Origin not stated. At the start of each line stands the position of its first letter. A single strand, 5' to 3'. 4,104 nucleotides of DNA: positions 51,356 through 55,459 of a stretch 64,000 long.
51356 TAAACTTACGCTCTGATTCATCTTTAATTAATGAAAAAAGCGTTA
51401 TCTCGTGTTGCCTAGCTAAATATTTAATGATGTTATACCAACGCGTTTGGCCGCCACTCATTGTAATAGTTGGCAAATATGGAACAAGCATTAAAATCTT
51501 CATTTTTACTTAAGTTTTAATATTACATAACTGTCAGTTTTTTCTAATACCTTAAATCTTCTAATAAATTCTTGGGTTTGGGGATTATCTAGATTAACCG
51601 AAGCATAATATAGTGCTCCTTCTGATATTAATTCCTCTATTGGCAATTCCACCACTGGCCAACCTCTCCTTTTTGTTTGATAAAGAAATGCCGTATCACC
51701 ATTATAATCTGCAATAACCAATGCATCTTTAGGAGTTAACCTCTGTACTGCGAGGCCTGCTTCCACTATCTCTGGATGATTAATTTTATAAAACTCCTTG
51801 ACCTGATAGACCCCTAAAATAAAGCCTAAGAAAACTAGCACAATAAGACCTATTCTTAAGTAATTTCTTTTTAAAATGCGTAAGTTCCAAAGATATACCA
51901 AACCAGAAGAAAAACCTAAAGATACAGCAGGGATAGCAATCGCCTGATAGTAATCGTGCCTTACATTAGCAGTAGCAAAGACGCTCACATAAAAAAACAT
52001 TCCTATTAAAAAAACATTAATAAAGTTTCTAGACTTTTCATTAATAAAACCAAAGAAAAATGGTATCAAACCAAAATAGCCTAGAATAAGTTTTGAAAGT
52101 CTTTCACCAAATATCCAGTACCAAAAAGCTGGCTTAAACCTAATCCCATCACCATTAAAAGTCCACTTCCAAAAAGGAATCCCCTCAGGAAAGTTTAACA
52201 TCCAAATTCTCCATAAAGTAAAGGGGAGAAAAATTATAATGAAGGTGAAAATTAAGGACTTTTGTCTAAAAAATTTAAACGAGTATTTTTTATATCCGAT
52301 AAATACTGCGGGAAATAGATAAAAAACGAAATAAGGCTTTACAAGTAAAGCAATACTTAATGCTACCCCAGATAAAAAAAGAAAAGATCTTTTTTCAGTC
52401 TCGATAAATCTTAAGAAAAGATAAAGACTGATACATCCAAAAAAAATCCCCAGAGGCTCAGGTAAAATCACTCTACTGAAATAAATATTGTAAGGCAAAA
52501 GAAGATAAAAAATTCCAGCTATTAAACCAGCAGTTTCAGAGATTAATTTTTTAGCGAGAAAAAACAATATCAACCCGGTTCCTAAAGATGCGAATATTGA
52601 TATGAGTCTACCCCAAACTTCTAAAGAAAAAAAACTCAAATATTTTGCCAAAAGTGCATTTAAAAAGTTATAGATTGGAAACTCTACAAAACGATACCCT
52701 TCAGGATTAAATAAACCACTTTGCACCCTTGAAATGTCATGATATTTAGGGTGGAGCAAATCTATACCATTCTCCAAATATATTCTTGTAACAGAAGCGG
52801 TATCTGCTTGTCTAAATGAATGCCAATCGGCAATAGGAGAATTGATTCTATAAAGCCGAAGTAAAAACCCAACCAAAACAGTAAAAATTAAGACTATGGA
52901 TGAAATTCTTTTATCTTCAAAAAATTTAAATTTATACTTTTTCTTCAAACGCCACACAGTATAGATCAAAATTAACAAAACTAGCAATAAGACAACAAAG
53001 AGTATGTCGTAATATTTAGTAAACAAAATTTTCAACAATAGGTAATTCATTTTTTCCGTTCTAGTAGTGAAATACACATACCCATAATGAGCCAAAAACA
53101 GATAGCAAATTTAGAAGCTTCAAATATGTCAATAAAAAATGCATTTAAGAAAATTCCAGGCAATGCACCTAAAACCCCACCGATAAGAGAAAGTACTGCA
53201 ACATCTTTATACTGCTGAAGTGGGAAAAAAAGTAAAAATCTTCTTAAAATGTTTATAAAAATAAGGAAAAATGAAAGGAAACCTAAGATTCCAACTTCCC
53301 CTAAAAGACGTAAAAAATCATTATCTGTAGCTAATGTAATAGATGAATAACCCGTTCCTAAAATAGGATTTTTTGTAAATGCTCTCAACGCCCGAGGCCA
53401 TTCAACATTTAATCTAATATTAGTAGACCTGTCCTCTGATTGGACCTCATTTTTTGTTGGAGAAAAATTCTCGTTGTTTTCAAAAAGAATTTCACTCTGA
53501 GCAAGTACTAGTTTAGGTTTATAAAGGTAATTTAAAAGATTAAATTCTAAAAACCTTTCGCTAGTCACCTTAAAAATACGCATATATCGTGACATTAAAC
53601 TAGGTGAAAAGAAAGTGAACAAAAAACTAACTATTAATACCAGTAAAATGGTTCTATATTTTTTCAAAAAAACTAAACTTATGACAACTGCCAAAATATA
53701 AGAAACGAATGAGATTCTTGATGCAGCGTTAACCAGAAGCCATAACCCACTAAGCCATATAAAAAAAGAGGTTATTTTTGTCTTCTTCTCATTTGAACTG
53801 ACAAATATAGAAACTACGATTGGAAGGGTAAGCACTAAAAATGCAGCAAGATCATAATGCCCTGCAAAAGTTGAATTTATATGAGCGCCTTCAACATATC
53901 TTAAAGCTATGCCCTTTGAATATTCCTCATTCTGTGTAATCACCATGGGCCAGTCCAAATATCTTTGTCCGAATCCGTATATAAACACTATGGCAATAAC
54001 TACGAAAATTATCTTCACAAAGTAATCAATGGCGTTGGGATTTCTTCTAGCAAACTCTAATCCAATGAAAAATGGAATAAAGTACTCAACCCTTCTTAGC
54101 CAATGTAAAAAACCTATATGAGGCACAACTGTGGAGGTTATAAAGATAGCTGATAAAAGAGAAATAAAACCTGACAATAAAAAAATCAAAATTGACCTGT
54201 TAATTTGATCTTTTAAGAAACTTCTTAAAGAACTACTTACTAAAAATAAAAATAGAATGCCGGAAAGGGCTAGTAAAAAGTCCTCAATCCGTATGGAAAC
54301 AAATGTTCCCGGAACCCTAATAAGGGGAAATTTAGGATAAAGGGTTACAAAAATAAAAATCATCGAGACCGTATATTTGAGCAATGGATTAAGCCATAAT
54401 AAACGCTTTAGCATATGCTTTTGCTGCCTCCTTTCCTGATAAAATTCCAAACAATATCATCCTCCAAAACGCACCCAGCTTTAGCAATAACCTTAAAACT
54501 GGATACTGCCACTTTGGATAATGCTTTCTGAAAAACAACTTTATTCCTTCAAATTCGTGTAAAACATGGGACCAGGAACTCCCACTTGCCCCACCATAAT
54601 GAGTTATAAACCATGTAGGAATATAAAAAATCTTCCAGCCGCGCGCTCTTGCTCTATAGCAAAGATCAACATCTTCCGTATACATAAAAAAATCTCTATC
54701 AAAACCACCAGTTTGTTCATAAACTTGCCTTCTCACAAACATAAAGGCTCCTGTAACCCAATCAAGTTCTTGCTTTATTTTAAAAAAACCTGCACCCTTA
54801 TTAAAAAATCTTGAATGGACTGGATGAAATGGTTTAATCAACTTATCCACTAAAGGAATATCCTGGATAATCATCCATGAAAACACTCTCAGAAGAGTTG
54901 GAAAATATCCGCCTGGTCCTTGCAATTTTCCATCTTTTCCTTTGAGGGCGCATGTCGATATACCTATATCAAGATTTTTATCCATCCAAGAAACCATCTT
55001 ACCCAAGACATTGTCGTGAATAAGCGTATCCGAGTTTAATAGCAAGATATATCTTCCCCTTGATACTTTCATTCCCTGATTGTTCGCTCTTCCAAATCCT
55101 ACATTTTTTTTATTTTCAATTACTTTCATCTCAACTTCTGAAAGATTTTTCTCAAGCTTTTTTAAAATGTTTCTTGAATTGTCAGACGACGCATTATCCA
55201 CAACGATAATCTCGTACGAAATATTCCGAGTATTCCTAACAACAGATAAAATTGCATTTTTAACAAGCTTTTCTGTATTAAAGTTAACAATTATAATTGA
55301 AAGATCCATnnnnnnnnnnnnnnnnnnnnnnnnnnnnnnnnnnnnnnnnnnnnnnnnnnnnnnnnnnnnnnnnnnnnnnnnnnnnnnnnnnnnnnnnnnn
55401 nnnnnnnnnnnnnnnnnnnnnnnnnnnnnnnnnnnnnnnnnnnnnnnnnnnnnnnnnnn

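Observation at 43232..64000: A 21-kb co-directional surface-glycan factory with a polyprenol-P priming enzyme, Wzy_C ligase and three GT-C enzymes, plus a satellite locus at 1..6185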

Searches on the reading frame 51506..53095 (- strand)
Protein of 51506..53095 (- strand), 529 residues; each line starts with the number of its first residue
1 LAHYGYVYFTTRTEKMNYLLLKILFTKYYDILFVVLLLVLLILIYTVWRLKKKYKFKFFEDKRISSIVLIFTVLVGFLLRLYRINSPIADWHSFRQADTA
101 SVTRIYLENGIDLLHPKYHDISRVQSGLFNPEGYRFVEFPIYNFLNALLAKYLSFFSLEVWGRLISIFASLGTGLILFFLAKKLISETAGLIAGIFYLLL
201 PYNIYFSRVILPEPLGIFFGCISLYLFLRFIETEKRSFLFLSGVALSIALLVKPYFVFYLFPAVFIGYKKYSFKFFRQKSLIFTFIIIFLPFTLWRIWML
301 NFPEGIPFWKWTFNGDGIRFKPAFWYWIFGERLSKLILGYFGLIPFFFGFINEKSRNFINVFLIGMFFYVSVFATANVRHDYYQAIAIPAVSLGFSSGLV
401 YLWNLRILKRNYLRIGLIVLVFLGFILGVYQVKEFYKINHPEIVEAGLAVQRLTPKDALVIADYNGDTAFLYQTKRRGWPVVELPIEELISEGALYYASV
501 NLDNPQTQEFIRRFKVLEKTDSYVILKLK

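Call 6: search_protein_families(library=pfam, proteins=[window:51506-53095:-], max_evalue=0.01)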
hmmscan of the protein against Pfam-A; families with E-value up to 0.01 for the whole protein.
window:51506-53095:- (529 aa): 2 families
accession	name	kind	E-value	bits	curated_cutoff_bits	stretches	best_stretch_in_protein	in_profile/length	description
PF13231.12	PMT_2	-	4.7e-10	40.3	26.1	1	159-295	21-160/160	Dolichyl-phosphate-mannose-protein mannosyltransferase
PF02366.24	PMT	-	7.9e-09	35.9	22.7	1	151-293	74-231/245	Dolichyl-phosphate-mannose-protein mannosyltransferase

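Call 12: find_encoding_contigs(protein=window:51506-53095:-, flank=10000, max_places=6)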
Protein window:51506-53095:- (529 aa): 2 contigs read that carry it; 1 place shown.
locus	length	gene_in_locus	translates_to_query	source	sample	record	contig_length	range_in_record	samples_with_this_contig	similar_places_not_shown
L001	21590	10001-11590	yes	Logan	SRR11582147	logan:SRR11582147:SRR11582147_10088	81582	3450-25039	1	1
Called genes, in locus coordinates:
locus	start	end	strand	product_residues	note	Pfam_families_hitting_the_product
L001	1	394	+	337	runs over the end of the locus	PF20706:GT4-conflict (weak), PF00534:Glycos_transf_1, PF13692:Glyco_trans_1_4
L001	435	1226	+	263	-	PF00535:Glycos_transf_2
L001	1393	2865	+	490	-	PF13231:PMT_2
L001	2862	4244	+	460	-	-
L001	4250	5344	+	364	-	PF13439:Glyco_transf_4, PF00534:Glycos_transf_1, PF13692:Glyco_trans_1_4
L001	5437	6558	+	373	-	PF13439:Glyco_transf_4, PF00534:Glycos_transf_1, PF20706:GT4-conflict, PF13692:Glyco_trans_1_4, PF00982:Glyco_transf_20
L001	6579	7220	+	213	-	PF25084:LbH_EIF2B (faint), PF25087:GMPPB_C (faint), PF00132:Hexapep, PF14602:Hexapep_2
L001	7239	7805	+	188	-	-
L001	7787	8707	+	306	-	PF00535:Glycos_transf_2, PF10111:Glyco_tranf_2_2 (weak), PF13641:Glyco_tranf_2_3, PF13506:Glyco_transf_21 (faint), PF13632:Glyco_trans_2_3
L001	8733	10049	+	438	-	PF04932:Wzy_C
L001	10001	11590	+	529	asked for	PF02366:PMT, PF13231:PMT_2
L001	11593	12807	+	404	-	PF13439:Glyco_transf_4, PF13579:Glyco_trans_4_4 (weak), PF00534:Glycos_transf_1, PF13692:Glyco_trans_1_4, PF13524:Glyco_trans_1_2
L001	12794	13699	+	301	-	PF00535:Glycos_transf_2, PF10111:Glyco_tranf_2_2, PF13641:Glyco_tranf_2_3, PF13632:Glyco_trans_2_3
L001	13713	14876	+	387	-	PF13439:Glyco_transf_4, PF00534:Glycos_transf_1, PF20706:GT4-conflict, PF13692:Glyco_trans_1_4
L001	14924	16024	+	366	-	PF13439:Glyco_transf_4 (weak), PF20706:GT4-conflict, PF00534:Glycos_transf_1, PF13692:Glyco_trans_1_4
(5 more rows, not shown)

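Call 21: search_protein_families(library=ncbifam, proteins=[window:51506-53095:-], max_evalue=0.01)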
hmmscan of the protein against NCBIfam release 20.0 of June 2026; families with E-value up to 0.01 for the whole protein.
window:51506-53095:- (529 aa): 1 family
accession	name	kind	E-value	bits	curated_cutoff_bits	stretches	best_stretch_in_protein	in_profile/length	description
TIGR03663.1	TIGR03663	subfamily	1.1e-06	27.9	126.25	1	159-267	70-175/435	flippase activity-associated protein Agl23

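Call 47: search_solved_structures(query=window:51506-53095:-, max_evalue=1)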
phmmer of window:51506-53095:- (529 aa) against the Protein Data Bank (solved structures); distinct sequences matched with E-value up to 1: 0.

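Call 61: search_solved_structures(query=A4, max_evalue=10)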
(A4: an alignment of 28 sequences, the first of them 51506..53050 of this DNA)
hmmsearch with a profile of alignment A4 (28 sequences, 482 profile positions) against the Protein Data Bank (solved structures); distinct sequences matched with E-value up to 10: 3.
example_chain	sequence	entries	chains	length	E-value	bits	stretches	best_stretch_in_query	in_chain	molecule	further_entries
7bvc_A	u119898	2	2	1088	0.091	14.7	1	85-212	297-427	Integral membrane indolylacetylinositol arabinosyltransferase EmbA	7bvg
4gsk_Y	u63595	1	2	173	0.86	11.5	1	223-262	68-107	Ubiquitin-like-conjugating enzyme ATG10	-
4ebr_A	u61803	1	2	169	0.91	11.4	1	223-262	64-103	Ubiquitin-like-conjugating enzyme ATG10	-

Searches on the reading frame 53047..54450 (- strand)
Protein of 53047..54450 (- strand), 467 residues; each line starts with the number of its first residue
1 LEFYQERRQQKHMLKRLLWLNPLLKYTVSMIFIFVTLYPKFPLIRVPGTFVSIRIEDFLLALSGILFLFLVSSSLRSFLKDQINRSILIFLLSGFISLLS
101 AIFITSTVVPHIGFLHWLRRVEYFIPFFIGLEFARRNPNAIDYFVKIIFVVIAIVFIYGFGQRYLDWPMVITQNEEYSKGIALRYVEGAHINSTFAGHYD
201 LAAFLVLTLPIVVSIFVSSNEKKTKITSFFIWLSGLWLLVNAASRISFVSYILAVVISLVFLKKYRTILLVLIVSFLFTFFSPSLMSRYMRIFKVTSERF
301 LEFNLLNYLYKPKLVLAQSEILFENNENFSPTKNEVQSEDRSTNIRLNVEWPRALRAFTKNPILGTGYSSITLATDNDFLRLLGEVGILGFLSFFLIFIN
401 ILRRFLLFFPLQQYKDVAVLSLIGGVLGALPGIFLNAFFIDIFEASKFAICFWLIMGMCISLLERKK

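Call 6: search_protein_families(library=pfam, proteins=[window:53047-54450:-], max_evalue=0.01)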
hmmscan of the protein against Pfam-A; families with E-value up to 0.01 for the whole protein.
window:53047-54450:- (467 aa): 1 family
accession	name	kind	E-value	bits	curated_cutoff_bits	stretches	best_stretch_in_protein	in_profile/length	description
PF04932.20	Wzy_C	-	1.8e-12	47.8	31.7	1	235-395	6-149/149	O-Antigen ligase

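Call 21: search_protein_families(library=ncbifam, proteins=[window:53047-54450:-], max_evalue=0.01)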
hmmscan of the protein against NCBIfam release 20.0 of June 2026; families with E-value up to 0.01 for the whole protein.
window:53047-54450:- (467 aa): 0 families

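Call 46: search_solved_structures(query=window:53047-54450:-, max_evalue=1)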
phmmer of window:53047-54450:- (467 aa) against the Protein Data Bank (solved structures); distinct sequences matched with E-value up to 1: 0.

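Call 60: search_solved_structures(query=A3, max_evalue=10)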
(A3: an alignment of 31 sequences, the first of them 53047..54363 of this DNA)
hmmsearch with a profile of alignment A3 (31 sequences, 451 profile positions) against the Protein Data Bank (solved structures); distinct sequences matched with E-value up to 10: 0.

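Call 90: search_protein_families(library=pfam, alignment_id=A3, max_evalue=0.1)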
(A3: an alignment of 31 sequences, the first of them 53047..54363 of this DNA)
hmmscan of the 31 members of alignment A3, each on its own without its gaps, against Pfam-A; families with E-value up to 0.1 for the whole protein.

A. member 1, window:53047-54363:- (438 aa): 1 family
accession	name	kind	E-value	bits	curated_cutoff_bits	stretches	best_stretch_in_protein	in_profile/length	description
PF04932.20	Wzy_C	-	1.6e-12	47.9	31.7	1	206-366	6-149/149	O-Antigen ligase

B. families by the number of members that match (of 31 scanned): 5 families
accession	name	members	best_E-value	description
PF04932.20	Wzy_C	31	1.7e-15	O-Antigen ligase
PF00858.29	ASC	1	0.011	Amiloride-sensitive sodium channel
PF15284.11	PAGK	1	0.024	Phage-encoded virulence factor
PF04418.17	DUF543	1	0.077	Domain of unknown function (DUF543)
PF21256.2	TetR_C_5-like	1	0.079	Tetracyclin repressor-like, C-terminal domain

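Call 91: search_protein_families(library=ncbifam, alignment_id=A3, max_evalue=0.1)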
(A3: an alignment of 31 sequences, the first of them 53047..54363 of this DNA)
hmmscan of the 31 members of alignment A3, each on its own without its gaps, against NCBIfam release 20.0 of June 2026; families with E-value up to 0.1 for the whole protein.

A. member 1, window:53047-54363:- (438 aa): 0 families

B. families by the number of members that match (of 31 scanned): 7 families
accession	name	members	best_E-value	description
TIGR00947.1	2A73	10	7.1e-12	IctB family putative bicarbonate transporter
TIGR04370.1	glyco_rpt_poly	4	9.9e-05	oligosaccharide repeat unit polymerase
TIGR00546.1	lnt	1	0.00099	apolipoprotein N-acyltransferase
NF012031.0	PRK15487.1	1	0.0018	O-antigen ligase RfaL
NF010199.0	PRK13673.1-6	1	0.019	hypothetical protein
TIGR03097.1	PEP_O_lig_1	1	0.093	putative O-glycosylation ligase, exosortase A system-associated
NF006993.0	PRK09458.1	1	0.097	envelope stress response membrane protein PspB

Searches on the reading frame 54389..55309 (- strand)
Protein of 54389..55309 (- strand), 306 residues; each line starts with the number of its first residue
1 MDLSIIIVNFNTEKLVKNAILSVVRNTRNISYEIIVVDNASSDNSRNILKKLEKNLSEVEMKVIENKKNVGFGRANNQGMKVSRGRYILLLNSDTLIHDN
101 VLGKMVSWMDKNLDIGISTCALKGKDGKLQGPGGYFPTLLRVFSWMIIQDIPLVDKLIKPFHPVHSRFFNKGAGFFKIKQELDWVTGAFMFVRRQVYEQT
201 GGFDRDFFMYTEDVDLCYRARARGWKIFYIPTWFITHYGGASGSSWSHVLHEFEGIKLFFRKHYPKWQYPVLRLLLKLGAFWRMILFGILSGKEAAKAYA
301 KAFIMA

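Call 6: search_protein_families(library=pfam, proteins=[window:54389-55309:-], max_evalue=0.01)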
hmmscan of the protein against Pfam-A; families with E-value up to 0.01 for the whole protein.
window:54389-55309:- (306 aa): 8 families
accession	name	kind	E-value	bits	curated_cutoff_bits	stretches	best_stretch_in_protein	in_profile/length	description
PF00535.33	Glycos_transf_2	-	3.4e-27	95.9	23.3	1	4-133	1-127/168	Glycosyl transferase family 2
PF13641.12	Glyco_tranf_2_3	-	1.2e-23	84.8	27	1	3-245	3-216/230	Glycosyltransferase like family 2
PF13632.12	Glyco_trans_2_3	-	2.5e-10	40.9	27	1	87-233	1-119/198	Glycosyl transferase family group 2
PF10111.15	Glyco_tranf_2_2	-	4e-09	36.8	27.3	1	6-111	3-109/276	Glycosyltransferase like family 2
PF13506.12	Glyco_transf_21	-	6.6e-06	26.1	21.7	1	167-249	82-165/174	Glycosyl transferase family 21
PF13712.12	Glyco_tranf_2_5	-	8.1e-05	22.9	27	1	39-117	9-87/210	Glycosyltransferase like family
PF13704.12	Glyco_tranf_2_4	-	0.00036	21.4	27.5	1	19-97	6-84/98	Glycosyl transferase family 2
PF02709.20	Glyco_transf_7C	-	0.0081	16.2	23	0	175-231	9-66/78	N-terminal domain of galactosyltransferase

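Call 93: search_protein_families(library=ncbifam, proteins=[window:54389-55309:-], max_evalue=0.00001)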
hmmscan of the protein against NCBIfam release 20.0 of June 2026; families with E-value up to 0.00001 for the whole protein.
window:54389-55309:- (306 aa): 19 families
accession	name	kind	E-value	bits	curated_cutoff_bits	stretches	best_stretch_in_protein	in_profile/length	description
TIGR03937.1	PgaC_IcaA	equivalog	4.7e-19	68.6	422.3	1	3-119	47-160/407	poly-beta-1,6-N-acetyl-D-glucosamine synthase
TIGR03965.1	mycofact_glyco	equivalog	1.6e-18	66.8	280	2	183-237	227-280/467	mycofactocin biosynthesis glycosyltransferase MftF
NF041875.1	EPS_EpsD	equivalog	8.1e-18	64.9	370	1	3-104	1-99/325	exopolysaccharide biosynthesis glycosyltransferase EpsD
NF047683.1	TeichurnBiosyTuaG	equivalog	7.8e-17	61.8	400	1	3-112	8-114/252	teichuronic acid biosynthesis protein TuaG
TIGR04283.1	glyco_like_mftF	equivalog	1e-16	61.2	182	1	3-112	1-101/221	TIGR04283 family arsenosugar biosynthesis glycosyltransferase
NF038302.1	EPS_HpsE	equivalog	4.8e-16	58.6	300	1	1-296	1-285/307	hormogonium polysaccharide biosynthesis glycosyltransferase HpsE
NF007482.0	PRK10073.1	equivalog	1.7e-15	56.8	423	1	2-120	7-120/334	glycosyltransferase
TIGR03111.1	glyc2_xrt_Gpos1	hypoth_equivalog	1.8e-13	50.1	363.95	1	3-124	51-171/439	TIGR03111 family XrtG-associated glycosyltransferase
TIGR01556.1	rhamnosyltran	subfamily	4.7e-13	49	200.55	1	30-115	20-105/281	rhamnosyltransferase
NF050050.1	ProtGlycPglI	equivalog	7.4e-13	48.5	500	1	3-130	4-128/306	GalNAc(5)-diNAcBac-PP-undecaprenol beta-1,3-glucosyltransferase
TIGR04009.1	wcaE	equivalog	1.5e-11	44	369.2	1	1-103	1-101/248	colanic acid biosynthesis glycosyltransferase WcaE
NF038299.1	EPS_HpsN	equivalog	4.1e-11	42.4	425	1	3-118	3-115/317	hormogonium polysaccharide biosynthesis glycosyltransferase HpsN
NF053739.1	GlytfEpsEBac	equivalog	5.9e-11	41.8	450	1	3-117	3-115/265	glycosyltransferase EpsE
NF047588.1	GlcsyltransPgfSStrep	equivalog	6e-08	32.3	500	1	1-115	1-116/308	glycosyltransferase PgfS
TIGR04242.1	nodulat_NodC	equivalog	1.6e-07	30.6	550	1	4-117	51-163/395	chitooligosaccharide synthase NodC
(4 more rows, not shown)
